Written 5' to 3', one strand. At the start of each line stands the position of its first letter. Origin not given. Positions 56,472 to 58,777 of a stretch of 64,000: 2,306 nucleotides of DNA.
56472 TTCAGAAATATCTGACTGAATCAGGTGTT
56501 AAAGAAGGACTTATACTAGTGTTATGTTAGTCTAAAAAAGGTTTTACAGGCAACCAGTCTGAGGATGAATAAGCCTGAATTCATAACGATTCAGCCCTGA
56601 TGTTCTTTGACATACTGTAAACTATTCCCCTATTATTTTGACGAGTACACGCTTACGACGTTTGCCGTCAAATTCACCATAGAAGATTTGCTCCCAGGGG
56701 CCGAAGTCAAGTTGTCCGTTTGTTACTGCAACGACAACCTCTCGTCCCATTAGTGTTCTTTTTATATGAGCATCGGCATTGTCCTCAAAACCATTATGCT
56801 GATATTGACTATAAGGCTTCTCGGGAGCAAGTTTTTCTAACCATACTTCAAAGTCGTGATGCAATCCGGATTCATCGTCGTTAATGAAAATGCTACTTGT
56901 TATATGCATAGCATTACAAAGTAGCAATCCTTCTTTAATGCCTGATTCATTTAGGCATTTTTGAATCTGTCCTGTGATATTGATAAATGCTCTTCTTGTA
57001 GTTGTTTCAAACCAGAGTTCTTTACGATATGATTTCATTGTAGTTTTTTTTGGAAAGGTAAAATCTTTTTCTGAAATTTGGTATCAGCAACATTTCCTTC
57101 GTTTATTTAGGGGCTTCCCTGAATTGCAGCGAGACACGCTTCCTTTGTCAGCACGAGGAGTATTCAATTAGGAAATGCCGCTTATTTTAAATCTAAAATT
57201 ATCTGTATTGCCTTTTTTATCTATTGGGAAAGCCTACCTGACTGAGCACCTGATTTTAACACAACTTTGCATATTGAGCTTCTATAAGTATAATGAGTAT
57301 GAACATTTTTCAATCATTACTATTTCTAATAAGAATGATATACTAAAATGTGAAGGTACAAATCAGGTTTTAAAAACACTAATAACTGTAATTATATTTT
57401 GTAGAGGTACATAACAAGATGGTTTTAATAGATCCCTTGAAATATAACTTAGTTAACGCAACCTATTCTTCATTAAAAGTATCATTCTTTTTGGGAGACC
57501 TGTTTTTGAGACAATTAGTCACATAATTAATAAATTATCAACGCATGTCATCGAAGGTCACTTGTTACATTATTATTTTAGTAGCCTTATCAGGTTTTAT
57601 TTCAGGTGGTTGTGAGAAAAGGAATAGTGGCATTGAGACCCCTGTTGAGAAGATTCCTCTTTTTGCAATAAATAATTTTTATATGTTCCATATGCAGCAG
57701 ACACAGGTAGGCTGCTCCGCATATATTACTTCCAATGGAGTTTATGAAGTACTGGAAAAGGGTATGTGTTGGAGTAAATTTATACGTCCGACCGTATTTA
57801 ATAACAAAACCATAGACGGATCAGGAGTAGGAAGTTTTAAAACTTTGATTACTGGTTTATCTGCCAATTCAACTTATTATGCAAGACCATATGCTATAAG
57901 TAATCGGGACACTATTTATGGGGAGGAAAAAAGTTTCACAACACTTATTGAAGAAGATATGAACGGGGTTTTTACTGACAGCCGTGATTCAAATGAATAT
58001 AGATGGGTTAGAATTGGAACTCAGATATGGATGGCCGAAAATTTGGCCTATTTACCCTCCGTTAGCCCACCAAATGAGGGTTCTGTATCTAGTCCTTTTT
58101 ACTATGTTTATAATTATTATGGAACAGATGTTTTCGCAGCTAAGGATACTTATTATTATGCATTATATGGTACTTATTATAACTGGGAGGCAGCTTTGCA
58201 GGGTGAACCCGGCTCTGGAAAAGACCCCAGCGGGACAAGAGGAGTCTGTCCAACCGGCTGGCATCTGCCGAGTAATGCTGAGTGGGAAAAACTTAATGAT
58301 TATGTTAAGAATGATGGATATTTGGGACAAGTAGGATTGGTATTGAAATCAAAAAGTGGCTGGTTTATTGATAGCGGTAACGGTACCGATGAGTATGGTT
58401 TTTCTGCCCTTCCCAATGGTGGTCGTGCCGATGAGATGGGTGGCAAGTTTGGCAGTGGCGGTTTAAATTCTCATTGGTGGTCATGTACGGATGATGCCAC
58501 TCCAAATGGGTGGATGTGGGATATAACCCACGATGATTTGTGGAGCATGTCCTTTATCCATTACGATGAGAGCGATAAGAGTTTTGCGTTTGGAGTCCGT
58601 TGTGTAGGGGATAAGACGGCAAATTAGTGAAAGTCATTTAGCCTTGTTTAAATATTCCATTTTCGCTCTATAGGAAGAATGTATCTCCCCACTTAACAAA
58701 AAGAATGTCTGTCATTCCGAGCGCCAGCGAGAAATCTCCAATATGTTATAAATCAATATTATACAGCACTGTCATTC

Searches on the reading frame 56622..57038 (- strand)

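Call 81: search_protein_families(library=pfam, proteins=[window:56622-57038:-], max_evalue=0.0001)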
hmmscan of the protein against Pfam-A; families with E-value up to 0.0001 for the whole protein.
window:56622-57038:- (138 aa): 1 family
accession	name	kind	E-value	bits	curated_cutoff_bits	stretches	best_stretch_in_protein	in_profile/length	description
PF01894.22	UPF0047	-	2.1e-36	125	27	1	20-135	1-117/117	Uncharacterised protein family UPF0047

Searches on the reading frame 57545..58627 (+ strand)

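Call 81: search_protein_families(library=pfam, proteins=[window:57545-58627:+], max_evalue=0.0001)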
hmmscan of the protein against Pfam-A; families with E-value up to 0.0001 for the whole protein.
window:57545-58627:+ (360 aa): 1 family
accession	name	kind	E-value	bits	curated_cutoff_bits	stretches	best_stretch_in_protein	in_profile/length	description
PF09603.15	Fib_succ_major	-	8.9e-33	114.6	33.9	1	155-354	1-186/187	Fibrobacter succinogenes major domain (Fib_succ_major)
